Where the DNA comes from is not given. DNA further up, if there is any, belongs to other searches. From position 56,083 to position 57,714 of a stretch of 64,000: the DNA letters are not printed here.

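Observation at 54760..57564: Cytoplasmic chemoreceptor fused to ferredoxin plus [FeFe]-hydrogenase-like domain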

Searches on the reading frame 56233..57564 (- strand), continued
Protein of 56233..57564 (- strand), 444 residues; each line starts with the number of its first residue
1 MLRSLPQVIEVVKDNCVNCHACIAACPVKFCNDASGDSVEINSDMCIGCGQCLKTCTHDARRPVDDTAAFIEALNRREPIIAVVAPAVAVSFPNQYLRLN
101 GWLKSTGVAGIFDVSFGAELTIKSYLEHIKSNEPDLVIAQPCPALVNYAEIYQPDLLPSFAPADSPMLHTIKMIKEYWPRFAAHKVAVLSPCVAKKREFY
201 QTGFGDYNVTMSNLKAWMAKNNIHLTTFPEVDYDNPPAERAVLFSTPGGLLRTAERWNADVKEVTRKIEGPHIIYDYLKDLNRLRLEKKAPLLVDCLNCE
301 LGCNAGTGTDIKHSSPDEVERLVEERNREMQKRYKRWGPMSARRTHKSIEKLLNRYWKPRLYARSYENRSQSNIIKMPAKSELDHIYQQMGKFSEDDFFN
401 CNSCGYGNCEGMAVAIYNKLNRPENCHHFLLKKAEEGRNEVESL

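Call 69: search_protein_families(library=ncbifam, proteins=[L008:14675-15529:+, L012:6138-7250:+, L016:2763-4064:+, L050:3377-4564:-, L060:6843-7928:-, L060:7987-9186:-, L060:14958-16400:-, L070:7321-8628:-], max_evalue=0.00001)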
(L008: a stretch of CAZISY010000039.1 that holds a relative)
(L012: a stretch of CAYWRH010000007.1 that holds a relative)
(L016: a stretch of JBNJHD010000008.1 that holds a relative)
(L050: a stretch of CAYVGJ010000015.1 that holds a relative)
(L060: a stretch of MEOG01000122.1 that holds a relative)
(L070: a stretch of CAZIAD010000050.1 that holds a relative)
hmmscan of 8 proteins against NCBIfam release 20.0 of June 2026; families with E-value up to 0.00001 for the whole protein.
L008:14675-15529:+ (284 aa): 6 families
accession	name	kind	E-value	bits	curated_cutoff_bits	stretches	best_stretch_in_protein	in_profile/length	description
NF004019.1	PRK05481.1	subfamily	1.6e-116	388.6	203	1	5-282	2-280/286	lipoyl synthase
NF009544.0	PRK12928.1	subfamily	2.1e-114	381.8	210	1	2-279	18-297/300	lipoyl synthase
NF053790.1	LplA_LipA_fuse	exception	1.3e-110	370.8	800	1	4-276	333-604/606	bifunctional lipoate--protein ligase/lipoyl synthase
TIGR00510.1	lipA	equivalog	2.9e-105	351.9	310.25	1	2-279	15-294/302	lipoyl synthase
TIGR00433.2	bioB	equivalog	1.4e-10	40.9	225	1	29-223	18-215/307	biotin synthase BioB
NF053743.1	LipS2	equivalog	1.5e-07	31.2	270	0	167-223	142-197/292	LipS2 family lipoyl synthase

L012:6138-7250:+ (370 aa): 13 families
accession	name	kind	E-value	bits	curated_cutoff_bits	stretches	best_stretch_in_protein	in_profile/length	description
TIGR02351.2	thiH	equivalog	2.3e-156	520.5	380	1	3-365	2-364/364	2-iminoacetate synthase ThiH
TIGR03955.1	rSAM_HydG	equivalog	3.6e-50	170.8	312.15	1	27-360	38-382/470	[FeFe] hydrogenase H-cluster radical SAM maturase HydG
TIGR03956.1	rSAM_HydE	equivalog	4.2e-16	59.1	254.6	1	31-197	5-174/340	[FeFe] hydrogenase H-cluster radical SAM maturase HydE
TIGR03910.1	pyrrolys_PylB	equivalog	4.8e-15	55.3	348.2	1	33-191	14-178/347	methylornithine synthase PylB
TIGR04158.1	rSAM_MIA_synth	equivalog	3.8e-14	52.3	400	1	71-352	56-354/368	3-methyl-2-indolic acid synthase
TIGR03699.1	menaquin_MqnC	equivalog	4.2e-11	42.3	428.1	1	54-159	17-125/342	cyclic dehypoxanthinyl futalosine synthase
TIGR00423.1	TIGR00423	subfamily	2.1e-08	33.8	260.25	1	81-157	11-87/310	CofH family radical SAM protein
NF005609.0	PRK07360.1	equivalog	2.9e-08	32.9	426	1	34-157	18-144/374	7,8-didemethyl-8-hydroxy-5-deazariboflavin synthase subunit CofH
TIGR03700.1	mena_SCO4494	equivalog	7e-08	31.8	434.55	1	38-156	12-129/351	aminofutalosine synthase MqnE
NF004884.0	PRK06245.1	equivalog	1e-07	31.2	209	1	79-136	19-75/340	7,8-didemethyl-8-hydroxy-5-deazariboflavin synthase subunit CofG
TIGR03551.1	F420_cofH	equivalog_domain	2.4e-07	29.9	374.1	1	53-156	15-120/345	5-amino-6-(D-ribitylamino)uracil--L-tyrosine 4-hydroxyphenyl transferase CofH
TIGR00433.2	bioB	equivalog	1.4e-06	27.8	225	1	51-235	16-202/307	biotin synthase BioB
TIGR03550.1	F420_cofG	equivalog_domain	3.5e-06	26.4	213.35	1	75-134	6-64/322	7,8-didemethyl-8-hydroxy-5-deazariboflavin synthase CofG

L016:2763-4064:+ (433 aa): 1 family
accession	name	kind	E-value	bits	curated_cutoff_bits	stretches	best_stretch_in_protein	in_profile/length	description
TIGR03977.1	rSAM_pair_HxsC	equivalog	9.6e-06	24.7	267.9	0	32-127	25-106/292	His-Xaa-Ser system radical SAM maturase HxsC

L050:3377-4564:- (395 aa): 60 families (the best 25 are shown)
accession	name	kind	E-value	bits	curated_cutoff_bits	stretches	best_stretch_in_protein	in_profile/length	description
TIGR04317.1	W_rSAM_matur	equivalog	1.7e-23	83.3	380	1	51-235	3-185/349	tungsten cofactor oxidoreductase radical SAM maturase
NF033640.1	N_Twi_rSAM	subfamily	2e-23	83.2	170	2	49-234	108-310/398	twitch domain-containing radical SAM protein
TIGR04546.1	rSAM_ahbC_deAc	equivalog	2.6e-19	69.3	650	1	45-221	33-200/390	12,18-didecarboxysiroheme deacetylase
TIGR04051.1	rSAM_NirJ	equivalog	2.8e-19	69.3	515.45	1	57-246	7-188/354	heme d1 biosynthesis radical SAM protein NirJ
TIGR04054.1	rSAM_NirJ1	equivalog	1.4e-18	66.7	650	1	54-181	38-165/387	putative heme d1 biosynthesis radical SAM protein NirJ1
TIGR04311.1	rSAM_Geo_metal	subfamily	3.6e-18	65.8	400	1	51-220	2-173/423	radical SAM/SPASM family putative metalloenzyme maturase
NF050035.1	rSAM_WgK_link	exception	1.6e-17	63.5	650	1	48-225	5-172/367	radical SAM/SPASM peptide maturase WgkB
TIGR04545.1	rSAM_ahbD_hemeb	equivalog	3.9e-16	59.4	500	1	56-226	4-167/339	heme b synthase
TIGR04250.1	SCM_rSAM_ScmE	equivalog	1e-15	57.6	400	1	51-187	2-139/358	SynChlorMet cassette radical SAM/SPASM protein ScmE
TIGR03913.1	rad_SAM_trio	equivalog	1.6e-15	56.5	591.75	1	54-179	21-145/477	GDL motif peptide-associated radical SAM/SPASM maturase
NF038283.1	viperin_w_prok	equivalog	1e-13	51.1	180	1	52-161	2-117/281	viperin family antiviral radical SAM protein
TIGR04403.1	rSAM_skfB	equivalog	1.1e-13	50.8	300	1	51-177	103-228/402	sporulation killing factor system radical SAM maturase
TIGR04053.2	TIGR04053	equivalog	1.2e-13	51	395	1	49-180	5-140/366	TIGR04053 family radical SAM/SPASM domain-containing protein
TIGR04347.1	pseudo_SAM_Halo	equivalog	1.5e-13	50.8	525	1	54-183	40-169/390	TIGR04347 family pseudo-SAM/SPASM protein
TIGR02668.1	moaA_archaeal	equivalog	1.9e-13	50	325.25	1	52-182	10-140/303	GTP 3',8-cyclase MoaA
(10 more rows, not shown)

L060:6843-7928:- (361 aa): 18 families
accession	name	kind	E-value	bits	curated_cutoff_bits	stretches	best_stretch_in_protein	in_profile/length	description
TIGR03956.1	rSAM_HydE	equivalog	5e-107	358.1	254.6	1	4-351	2-339/340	[FeFe] hydrogenase H-cluster radical SAM maturase HydE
TIGR03910.1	pyrrolys_PylB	equivalog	9e-39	133.3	348.2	1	5-305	10-300/347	methylornithine synthase PylB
TIGR00433.2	bioB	equivalog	3.9e-26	92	225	1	12-302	2-282/307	biotin synthase BioB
TIGR02351.2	thiH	equivalog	1e-21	77.4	380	1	4-208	26-227/364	2-iminoacetate synthase ThiH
TIGR03955.1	rSAM_HydG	equivalog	5.3e-19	68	312.15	1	8-235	42-271/470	[FeFe] hydrogenase H-cluster radical SAM maturase HydG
NF005609.0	PRK07360.1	equivalog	7.7e-14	51.2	426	1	6-127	14-137/374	7,8-didemethyl-8-hydroxy-5-deazariboflavin synthase subunit CofH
TIGR03957.1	rSAM_HmdB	equivalog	1.1e-13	51.1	320.9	1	14-301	2-278/317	5,10-methenyltetrahydromethanopterin hydrogenase cofactor biosynthesis protein HmdB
TIGR03551.1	F420_cofH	equivalog_domain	2.7e-12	46.2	374.1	1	13-127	1-114/345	5-amino-6-(D-ribitylamino)uracil--L-tyrosine 4-hydroxyphenyl transferase CofH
TIGR03700.1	mena_SCO4494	equivalog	5.4e-10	38.7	434.55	1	7-115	5-112/351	aminofutalosine synthase MqnE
NF004580.0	PRK05926.1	equivalog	5.2e-09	35.8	583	1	6-116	21-134/370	hypothetical protein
TIGR00423.1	TIGR00423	subfamily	5.3e-09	35.8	260.25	1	55-126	9-79/310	CofH family radical SAM protein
TIGR01579.1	MiaB-like-C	equivalog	5.2e-08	32.6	357.05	1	13-248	95-341/416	tRNA (N(6)-L-threonylcarbamoyladenosine(37)-C(2))-methylthiotransferase MtaB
TIGR03699.1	menaquin_MqnC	equivalog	5.4e-08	32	428.1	0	12-112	2-102/342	cyclic dehypoxanthinyl futalosine synthase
NF006276.0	PRK08444.1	equivalog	1.3e-07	31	560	1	4-114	4-112/353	aminofutalosine synthase MqnE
TIGR00089.1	TIGR00089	subfamily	3e-07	29.6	251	1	15-249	101-342/429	MiaB/RimO family radical SAM methylthiotransferase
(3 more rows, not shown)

L060:7987-9186:- (399 aa): 12 families
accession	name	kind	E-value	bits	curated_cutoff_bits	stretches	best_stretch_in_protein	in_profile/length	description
TIGR03918.1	GTP_HydF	equivalog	8.1e-142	472.7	325.55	1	6-393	5-391/392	[FeFe] hydrogenase H-cluster maturation GTPase HydF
TIGR03594.1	GTPase_EngA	equivalog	2.6e-23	82.7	306.7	1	7-162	174-340/432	ribosome biogenesis GTPase Der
TIGR00231.1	small_GTP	domain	5e-21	75.2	42.5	1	7-164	2-162/164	GTP-binding protein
TIGR00450.1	mnmE_trmE_thdF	equivalog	2.7e-20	72.9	252.6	1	10-234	211-435/446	tRNA uridine-5-carboxymethylaminomethyl(34) synthesis GTPase MnmE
NF003661.0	PRK05291.1-3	equivalog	2.4e-19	70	380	1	10-168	218-370/448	tRNA uridine-5-carboxymethylaminomethyl(34) synthesis GTPase MnmE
NF000908.1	PRK00089.1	equivalog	2.2e-17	63.3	237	1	11-171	6-170/291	GTPase Era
NF002828.0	PRK03003.1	equivalog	1.9e-13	49.8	631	1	10-132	215-341/477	ribosome biogenesis GTPase Der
TIGR00436.1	era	equivalog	1e-12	48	116.25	1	11-158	3-153/270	GTPase Era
NF007071.0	PRK09518.1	equivalog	3.7e-12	45.6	953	1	9-68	445-503/706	bifunctional cytidylate kinase/GTPase Der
TIGR03598.1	GTPase_YsxC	equivalog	9.8e-10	38.4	124.45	1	5-160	15-181/186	ribosome biogenesis GTP-binding protein YihA/YsxC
NF008280.0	PRK11058.1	equivalog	1.2e-07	30.9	441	1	6-128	195-322/426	ribosome rescue GTPase HflX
TIGR03156.1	GTP_HflX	equivalog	1.5e-06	27.4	216.75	1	5-161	186-344/351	GTPase HflX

L060:14958-16400:- (480 aa): 16 families
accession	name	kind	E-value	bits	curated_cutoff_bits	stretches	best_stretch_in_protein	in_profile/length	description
TIGR03955.1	rSAM_HydG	equivalog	3.4e-148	494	312.15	1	18-478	5-468/470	[FeFe] hydrogenase H-cluster radical SAM maturase HydG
TIGR02351.2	thiH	equivalog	5.3e-90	302.1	380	1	35-392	13-358/364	2-iminoacetate synthase ThiH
TIGR04158.1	rSAM_MIA_synth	equivalog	9.3e-27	93.8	400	1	81-382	46-351/368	3-methyl-2-indolic acid synthase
TIGR03910.1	pyrrolys_PylB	equivalog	2.8e-26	92.2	348.2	1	43-320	4-271/347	methylornithine synthase PylB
TIGR03956.1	rSAM_HydE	equivalog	4.5e-24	85.3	254.6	1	50-261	4-208/340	[FeFe] hydrogenase H-cluster radical SAM maturase HydE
TIGR00433.2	bioB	equivalog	5.7e-13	48.8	225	1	57-326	3-260/307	biotin synthase BioB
NF005609.0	PRK07360.1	equivalog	7e-12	44.8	426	1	40-165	4-132/374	7,8-didemethyl-8-hydroxy-5-deazariboflavin synthase subunit CofH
TIGR03700.1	mena_SCO4494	equivalog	5.6e-10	38.7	434.55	1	49-178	3-128/351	aminofutalosine synthase MqnE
TIGR03551.1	F420_cofH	equivalog_domain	1.1e-09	37.6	374.1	1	60-178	4-119/345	5-amino-6-(D-ribitylamino)uracil--L-tyrosine 4-hydroxyphenyl transferase CofH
TIGR03699.1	menaquin_MqnC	equivalog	8.5e-09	34.7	428.1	1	56-166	2-112/342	cyclic dehypoxanthinyl futalosine synthase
TIGR03550.1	F420_cofG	equivalog_domain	1e-07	31.4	213.35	1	96-157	7-66/322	7,8-didemethyl-8-hydroxy-5-deazariboflavin synthase CofG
TIGR00423.1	TIGR00423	subfamily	1.3e-07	31.2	260.25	1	102-167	12-77/310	CofH family radical SAM protein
NF004884.0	PRK06245.1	equivalog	2e-07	30.2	209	1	101-164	21-82/340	7,8-didemethyl-8-hydroxy-5-deazariboflavin synthase subunit CofG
TIGR03957.1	rSAM_HmdB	equivalog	4.8e-07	29.3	320.9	1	85-329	29-260/317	5,10-methenyltetrahydromethanopterin hydrogenase cofactor biosynthesis protein HmdB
NF006276.0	PRK08444.1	equivalog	2.5e-06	26.8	560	1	46-183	2-134/353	aminofutalosine synthase MqnE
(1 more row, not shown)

L070:7321-8628:- (435 aa): 37 families (the best 25 are shown)
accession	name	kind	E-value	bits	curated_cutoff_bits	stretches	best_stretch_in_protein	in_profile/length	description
NF045646.2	rSAM_Se_TrsS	equivalog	2.5e-35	121.9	490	1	80-260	90-272/441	radical SAM (seleno)protein TrsS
NF045702.1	rSAM_GDGT_ether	equivalog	7.7e-27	94.1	450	1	79-250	89-265/486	tetraether lipid synthase Tes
TIGR02666.1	moaA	equivalog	1.8e-19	69.9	284.05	1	79-256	13-198/336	GTP 3',8-cyclase MoaA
TIGR04055.1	rSAM_NirJ2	equivalog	9.1e-18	64.9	500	1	81-260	5-183/326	putative heme d1 biosynthesis radical SAM protein NirJ2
NF001199.0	PRK00164.2-1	equivalog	1.6e-17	63.6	231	1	79-277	15-213/308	GTP 3',8-cyclase MoaA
TIGR02668.1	moaA_archaeal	equivalog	2.8e-17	62.7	325.25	1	79-277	13-210/303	GTP 3',8-cyclase MoaA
NF045574.1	sacti_mat_StsB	exception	8.3e-15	54.6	625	1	82-249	102-265/466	StsB family radical SAM/SPASM domain sactipeptide maturase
TIGR03962.1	mycofact_rSAM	equivalog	1.2e-13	51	265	1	81-246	17-181/339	mycofactocin radical SAM maturase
TIGR04303.1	GeoRSP_rSAM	equivalog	2.1e-13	50.5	400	1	82-250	11-174/325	GeoRSP system radical SAM/SPASM protein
TIGR02109.1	PQQ_syn_pqqE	equivalog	2.2e-13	49.9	381.35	1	80-235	11-166/358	pyrroloquinoline quinone biosynthesis protein PqqE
TIGR04347.1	pseudo_SAM_Halo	equivalog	4.1e-13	49.4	525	1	81-233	43-194/390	TIGR04347 family pseudo-SAM/SPASM protein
NF038283.1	viperin_w_prok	equivalog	6.5e-13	48.5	180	1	82-230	8-169/281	viperin family antiviral radical SAM protein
TIGR04317.1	W_rSAM_matur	equivalog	6.9e-13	48.4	380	1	81-238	9-171/349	tungsten cofactor oxidoreductase radical SAM maturase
TIGR04311.1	rSAM_Geo_metal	subfamily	7.6e-12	45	400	1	81-238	8-174/423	radical SAM/SPASM family putative metalloenzyme maturase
NF049973.1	radical_Rv1681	equivalog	3e-11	42.8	380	1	84-238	80-234/326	Rv1681 family radical SAM protein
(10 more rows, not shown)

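Call 78: search_protein_representatives(alignment_id=A1)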
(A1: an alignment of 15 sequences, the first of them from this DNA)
Query: 15 sequences, 440 profile positions. Proteins with E-value up to 0.001 (for the whole library): 6424; up to 1e-10: 2872; up to 1e-30: 1112. The best 150 are listed.
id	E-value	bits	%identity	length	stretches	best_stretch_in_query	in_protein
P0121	1.3e-226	768.8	-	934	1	2-438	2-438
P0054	9.0e-223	756.2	-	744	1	3-438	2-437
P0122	3.4e-216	734.5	-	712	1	4-432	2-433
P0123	5.1e-216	733.9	-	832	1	1-437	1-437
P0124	9.9e-215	729.7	-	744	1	4-438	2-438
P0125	4.6e-212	720.9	-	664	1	3-438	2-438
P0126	8.2e-212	720.0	-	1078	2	3-435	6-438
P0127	3.2e-211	718.1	-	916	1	1-437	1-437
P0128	3.6e-211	717.9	-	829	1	3-439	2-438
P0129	1.7e-210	715.7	-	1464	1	3-438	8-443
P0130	4.7e-208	707.7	-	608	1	1-434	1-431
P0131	1.4e-207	706.1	-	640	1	4-439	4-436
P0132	1.8e-207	705.8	-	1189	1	4-438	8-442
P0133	1.9e-207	705.6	-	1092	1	3-435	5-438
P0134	2.5e-207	705.3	-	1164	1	4-438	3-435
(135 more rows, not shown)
